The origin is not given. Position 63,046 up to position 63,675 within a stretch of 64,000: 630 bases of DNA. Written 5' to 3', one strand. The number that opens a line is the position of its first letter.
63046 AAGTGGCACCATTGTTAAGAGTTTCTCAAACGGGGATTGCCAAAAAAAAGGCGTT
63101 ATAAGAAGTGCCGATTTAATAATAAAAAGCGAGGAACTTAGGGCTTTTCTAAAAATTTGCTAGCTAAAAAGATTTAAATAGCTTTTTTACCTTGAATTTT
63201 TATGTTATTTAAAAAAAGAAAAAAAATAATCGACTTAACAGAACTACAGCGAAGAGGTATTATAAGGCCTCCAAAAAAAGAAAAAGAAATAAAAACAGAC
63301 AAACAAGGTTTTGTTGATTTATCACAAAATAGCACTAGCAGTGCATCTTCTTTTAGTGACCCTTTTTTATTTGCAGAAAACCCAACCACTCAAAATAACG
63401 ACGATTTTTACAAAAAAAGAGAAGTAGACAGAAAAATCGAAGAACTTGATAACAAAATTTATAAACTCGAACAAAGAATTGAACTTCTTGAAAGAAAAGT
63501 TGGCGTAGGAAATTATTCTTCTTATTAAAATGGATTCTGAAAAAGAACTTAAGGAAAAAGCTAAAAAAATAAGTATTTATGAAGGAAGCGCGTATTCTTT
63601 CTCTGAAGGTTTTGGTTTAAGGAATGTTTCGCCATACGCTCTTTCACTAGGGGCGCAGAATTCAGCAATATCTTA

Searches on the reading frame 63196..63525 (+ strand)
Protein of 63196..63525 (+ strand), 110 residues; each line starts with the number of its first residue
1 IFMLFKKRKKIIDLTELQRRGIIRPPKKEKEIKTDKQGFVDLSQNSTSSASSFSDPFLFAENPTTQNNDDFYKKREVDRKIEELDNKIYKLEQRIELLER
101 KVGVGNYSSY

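Call 42: search_protein_families(library=pfam, proteins=[window:63196-63525:+], max_evalue=1)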
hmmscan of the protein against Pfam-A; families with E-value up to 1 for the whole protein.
window:63196-63525:+ (110 aa): 4 families
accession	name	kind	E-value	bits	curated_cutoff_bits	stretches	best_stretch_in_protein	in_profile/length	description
PF16326.10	ABC_tran_CTD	-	0.02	15.5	32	1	79-102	8-31/69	ABC transporter C-terminal domain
PF09340.15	NuA4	-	0.026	14.8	25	1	72-106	7-39/78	Histone acetyltransferase subunit NuA4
PF15456.11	Uds1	-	0.11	13.1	28.8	1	65-101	75-111/123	Up-regulated During Septation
PF04977.20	DivIC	-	0.2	11.9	28.9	1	72-102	17-47/80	Septum formation initiator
